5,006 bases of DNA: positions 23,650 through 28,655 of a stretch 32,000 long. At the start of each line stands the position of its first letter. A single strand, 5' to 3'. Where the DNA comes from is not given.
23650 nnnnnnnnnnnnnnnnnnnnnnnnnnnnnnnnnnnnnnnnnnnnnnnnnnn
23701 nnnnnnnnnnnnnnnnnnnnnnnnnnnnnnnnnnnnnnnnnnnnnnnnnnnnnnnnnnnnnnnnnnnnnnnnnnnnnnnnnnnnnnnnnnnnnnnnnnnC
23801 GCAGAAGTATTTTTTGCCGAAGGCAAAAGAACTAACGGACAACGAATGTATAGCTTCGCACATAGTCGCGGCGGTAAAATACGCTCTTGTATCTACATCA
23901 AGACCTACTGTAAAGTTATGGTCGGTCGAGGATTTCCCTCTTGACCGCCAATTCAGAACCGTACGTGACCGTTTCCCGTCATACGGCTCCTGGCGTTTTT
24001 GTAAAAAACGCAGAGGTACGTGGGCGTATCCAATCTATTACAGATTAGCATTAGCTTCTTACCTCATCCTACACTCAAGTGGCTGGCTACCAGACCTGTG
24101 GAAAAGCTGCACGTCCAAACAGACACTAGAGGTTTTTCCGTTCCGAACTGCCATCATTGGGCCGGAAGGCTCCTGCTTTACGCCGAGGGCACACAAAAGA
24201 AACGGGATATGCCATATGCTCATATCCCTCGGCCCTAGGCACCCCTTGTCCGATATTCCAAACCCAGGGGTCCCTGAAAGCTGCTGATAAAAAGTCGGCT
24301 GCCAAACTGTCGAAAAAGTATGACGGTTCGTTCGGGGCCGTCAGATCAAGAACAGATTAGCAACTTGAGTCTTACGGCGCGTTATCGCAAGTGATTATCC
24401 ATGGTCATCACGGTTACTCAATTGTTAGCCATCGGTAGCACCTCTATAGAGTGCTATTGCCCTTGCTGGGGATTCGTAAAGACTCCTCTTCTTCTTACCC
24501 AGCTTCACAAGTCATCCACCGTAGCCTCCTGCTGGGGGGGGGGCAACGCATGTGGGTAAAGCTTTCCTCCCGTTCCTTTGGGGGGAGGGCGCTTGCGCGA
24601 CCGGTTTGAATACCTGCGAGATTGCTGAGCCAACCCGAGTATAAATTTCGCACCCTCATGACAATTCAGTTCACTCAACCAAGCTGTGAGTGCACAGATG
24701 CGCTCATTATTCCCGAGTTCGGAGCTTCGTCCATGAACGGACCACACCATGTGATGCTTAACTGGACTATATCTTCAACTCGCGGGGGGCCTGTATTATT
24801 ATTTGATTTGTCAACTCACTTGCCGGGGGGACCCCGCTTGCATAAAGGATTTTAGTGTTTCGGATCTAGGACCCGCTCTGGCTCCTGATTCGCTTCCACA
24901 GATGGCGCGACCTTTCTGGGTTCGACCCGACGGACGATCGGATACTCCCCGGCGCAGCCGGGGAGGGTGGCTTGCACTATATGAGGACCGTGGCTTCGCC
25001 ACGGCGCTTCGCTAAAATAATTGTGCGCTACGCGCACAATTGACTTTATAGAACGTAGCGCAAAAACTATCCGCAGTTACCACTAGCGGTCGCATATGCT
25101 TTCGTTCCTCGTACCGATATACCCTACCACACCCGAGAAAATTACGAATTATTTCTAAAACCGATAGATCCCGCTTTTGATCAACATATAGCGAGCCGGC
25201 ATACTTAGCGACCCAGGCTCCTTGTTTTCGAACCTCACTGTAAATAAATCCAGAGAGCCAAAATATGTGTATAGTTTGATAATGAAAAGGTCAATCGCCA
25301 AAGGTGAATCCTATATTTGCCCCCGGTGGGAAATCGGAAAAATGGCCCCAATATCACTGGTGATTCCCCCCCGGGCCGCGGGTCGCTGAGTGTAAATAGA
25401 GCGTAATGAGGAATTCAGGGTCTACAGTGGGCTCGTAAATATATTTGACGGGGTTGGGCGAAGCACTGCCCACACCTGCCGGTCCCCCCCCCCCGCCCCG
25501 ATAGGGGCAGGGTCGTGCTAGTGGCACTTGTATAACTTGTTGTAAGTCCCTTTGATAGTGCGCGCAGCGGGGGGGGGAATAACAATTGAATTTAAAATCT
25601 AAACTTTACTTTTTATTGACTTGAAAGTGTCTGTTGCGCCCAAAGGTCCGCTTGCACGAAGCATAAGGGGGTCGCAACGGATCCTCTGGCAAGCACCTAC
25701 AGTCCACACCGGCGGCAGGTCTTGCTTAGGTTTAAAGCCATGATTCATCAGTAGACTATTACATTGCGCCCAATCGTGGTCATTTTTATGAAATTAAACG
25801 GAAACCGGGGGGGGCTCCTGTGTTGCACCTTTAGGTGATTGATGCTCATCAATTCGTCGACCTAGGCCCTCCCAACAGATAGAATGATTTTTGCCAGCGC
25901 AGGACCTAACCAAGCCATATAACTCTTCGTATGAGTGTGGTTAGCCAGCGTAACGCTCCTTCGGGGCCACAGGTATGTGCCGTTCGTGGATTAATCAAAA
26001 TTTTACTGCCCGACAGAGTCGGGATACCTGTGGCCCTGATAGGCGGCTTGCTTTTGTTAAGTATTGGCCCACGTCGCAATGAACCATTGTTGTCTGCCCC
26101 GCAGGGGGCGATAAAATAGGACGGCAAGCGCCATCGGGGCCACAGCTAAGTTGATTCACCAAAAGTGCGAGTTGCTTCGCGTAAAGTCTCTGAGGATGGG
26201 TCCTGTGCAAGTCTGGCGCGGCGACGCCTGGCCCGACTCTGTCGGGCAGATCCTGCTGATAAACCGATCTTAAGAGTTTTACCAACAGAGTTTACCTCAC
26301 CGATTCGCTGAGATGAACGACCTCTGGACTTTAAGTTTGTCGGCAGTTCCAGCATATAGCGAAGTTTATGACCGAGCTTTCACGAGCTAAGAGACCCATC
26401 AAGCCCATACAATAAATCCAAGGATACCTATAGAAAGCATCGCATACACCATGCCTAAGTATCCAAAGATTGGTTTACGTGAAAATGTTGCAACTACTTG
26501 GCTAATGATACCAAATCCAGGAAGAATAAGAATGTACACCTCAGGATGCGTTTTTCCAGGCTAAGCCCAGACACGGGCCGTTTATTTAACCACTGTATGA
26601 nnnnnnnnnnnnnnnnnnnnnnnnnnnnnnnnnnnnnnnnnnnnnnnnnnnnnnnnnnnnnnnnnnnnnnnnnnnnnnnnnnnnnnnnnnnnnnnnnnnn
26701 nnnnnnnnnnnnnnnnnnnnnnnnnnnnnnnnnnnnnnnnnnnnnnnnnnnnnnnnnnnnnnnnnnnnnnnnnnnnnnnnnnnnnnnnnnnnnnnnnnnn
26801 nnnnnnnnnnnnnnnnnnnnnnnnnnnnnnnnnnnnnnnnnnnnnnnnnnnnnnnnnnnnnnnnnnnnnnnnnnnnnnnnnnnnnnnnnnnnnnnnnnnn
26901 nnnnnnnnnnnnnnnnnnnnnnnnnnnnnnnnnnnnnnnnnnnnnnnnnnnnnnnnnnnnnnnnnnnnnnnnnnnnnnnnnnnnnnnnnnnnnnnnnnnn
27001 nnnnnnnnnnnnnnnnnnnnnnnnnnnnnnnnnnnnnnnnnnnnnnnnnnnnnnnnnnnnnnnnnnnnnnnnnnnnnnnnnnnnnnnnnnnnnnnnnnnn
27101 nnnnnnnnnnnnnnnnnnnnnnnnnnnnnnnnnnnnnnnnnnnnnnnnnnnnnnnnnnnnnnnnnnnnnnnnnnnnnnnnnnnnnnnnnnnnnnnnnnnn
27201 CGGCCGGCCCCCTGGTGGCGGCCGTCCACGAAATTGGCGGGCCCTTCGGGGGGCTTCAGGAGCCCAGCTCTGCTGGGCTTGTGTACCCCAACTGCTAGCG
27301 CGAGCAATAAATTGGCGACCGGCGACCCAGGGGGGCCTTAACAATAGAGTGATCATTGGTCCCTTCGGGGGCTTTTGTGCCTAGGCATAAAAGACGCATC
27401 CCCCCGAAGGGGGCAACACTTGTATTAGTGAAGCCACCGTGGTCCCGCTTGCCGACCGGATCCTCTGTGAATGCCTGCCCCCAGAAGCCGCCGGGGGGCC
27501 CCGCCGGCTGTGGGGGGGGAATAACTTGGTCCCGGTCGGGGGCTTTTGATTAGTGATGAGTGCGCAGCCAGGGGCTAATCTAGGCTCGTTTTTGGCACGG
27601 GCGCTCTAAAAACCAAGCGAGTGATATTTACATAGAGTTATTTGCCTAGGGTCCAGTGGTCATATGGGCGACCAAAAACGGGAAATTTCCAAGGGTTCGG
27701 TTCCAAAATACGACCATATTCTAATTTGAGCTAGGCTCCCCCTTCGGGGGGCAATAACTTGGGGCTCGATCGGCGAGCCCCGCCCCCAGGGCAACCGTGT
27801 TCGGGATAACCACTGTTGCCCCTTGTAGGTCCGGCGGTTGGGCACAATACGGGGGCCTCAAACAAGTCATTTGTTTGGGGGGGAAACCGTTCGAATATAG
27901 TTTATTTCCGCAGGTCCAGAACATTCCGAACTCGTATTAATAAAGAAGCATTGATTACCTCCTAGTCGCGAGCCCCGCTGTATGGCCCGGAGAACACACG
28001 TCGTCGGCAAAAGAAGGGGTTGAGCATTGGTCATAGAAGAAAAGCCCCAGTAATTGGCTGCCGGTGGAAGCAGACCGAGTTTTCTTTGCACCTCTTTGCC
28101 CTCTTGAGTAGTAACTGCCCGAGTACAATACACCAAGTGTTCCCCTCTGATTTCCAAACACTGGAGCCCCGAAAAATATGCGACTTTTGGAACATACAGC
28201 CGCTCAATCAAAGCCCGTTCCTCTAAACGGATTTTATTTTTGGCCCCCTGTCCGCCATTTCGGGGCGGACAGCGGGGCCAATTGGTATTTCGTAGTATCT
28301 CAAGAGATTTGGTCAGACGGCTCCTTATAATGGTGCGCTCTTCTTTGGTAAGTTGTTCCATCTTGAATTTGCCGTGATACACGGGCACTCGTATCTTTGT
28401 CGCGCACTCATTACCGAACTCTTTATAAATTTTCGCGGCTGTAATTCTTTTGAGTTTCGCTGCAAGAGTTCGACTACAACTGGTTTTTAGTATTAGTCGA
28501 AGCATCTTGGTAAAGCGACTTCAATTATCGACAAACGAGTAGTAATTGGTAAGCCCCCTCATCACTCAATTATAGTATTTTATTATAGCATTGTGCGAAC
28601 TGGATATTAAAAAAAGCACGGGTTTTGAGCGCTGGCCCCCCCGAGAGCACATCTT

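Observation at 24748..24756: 9-nt cox1 micro-exon encoding the His-His copper ligands, between a group I-type and a group II intron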

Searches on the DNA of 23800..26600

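Call 4: search_rna_families(source=window, start=23800, end=26600, threshold=evalue, max_evalue=10, show_alignments=3)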
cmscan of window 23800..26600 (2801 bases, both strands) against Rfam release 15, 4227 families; matches with E-value up to 10: 4.
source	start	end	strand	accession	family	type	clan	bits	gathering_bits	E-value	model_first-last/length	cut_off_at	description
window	23915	23991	-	RF00029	Intron_gpII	Intron;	-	56.3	40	9.6e-10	1-77/77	no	Group II catalytic intron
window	23949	23997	-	RF04356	Plastid-ndhA-ndhB-1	Intron;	CL00155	43.2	61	3.3e-08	1-49/49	no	Plastid-ndhA-ndhB-1 group II-D5 intron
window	23955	23989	-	RF04336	Plastid-petD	Intron;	-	24.2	65.5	0.049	10-44/47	no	Plastid-petD group II-D5 intron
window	24144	24216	+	RF02248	Six3os1_3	Gene; lncRNA;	-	13.1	40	3.5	1-75/75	no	Six3os1 conserved region 3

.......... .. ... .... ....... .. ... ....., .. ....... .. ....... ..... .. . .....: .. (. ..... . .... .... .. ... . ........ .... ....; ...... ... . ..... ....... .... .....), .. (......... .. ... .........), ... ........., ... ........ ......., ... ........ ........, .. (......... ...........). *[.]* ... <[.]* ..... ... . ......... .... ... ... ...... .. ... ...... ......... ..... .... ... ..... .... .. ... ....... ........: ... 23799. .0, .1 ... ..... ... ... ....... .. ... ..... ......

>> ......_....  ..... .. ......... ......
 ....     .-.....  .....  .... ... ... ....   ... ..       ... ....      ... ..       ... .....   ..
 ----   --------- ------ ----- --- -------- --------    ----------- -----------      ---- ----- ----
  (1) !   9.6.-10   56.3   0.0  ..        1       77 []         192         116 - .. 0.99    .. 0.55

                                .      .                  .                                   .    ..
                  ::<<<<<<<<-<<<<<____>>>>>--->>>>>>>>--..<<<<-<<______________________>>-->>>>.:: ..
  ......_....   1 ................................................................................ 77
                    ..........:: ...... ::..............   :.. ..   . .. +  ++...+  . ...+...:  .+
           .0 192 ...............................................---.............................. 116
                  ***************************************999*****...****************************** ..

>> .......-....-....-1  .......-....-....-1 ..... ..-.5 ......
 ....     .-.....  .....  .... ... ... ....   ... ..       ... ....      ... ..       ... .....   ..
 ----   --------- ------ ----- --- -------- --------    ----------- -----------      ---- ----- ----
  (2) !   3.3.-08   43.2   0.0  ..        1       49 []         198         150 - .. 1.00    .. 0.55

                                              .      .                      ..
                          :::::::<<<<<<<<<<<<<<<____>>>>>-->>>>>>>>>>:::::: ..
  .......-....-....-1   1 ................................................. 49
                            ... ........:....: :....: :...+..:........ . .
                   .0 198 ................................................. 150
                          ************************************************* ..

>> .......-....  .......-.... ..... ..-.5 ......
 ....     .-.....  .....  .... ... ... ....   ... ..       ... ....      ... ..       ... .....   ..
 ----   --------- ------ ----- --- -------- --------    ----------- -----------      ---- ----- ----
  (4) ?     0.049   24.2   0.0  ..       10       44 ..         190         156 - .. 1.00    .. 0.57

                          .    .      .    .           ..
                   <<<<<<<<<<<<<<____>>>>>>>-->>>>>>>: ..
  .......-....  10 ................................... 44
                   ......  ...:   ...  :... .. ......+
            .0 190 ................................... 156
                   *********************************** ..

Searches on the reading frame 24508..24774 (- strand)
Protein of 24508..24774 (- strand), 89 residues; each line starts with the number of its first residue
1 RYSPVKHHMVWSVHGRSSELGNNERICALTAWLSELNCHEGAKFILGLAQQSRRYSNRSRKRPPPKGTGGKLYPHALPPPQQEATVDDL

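Call 73: find_homologous_proteins(query=window:24508-24774:-, max_evalue=10)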
Query seq(89 aa) (89 aa): 1 proteins with E <= 10 among 1 candidates.
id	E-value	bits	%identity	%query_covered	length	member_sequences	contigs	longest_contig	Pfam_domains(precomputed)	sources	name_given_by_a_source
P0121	4.5e-2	32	59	36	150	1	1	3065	-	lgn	-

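Call 74: find_encoding_contigs(protein=P0121, flank=5000, max_places=3)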
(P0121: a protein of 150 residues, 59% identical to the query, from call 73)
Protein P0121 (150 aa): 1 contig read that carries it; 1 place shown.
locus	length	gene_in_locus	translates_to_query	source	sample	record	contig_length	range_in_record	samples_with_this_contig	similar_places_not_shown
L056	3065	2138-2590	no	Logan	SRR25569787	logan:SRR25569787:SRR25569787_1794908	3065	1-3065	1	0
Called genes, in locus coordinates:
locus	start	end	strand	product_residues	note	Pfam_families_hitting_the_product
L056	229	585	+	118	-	PF00115:COX1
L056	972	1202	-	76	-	-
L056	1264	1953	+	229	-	PF00961:LAGLIDADG_1 (weak)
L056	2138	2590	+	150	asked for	-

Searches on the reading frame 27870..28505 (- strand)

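Call 60: search_protein_families(library=pfam, proteins=[window:27870-28505:-], max_evalue=0.01)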
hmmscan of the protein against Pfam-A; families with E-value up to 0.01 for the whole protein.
window:27870-28505:- (212 aa): 1 family
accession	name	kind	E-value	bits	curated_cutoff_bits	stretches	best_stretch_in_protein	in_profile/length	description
PF01348.27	Intron_maturas2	-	1.5e-06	28.7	20.8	1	3-71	75-134/140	Type II intron maturase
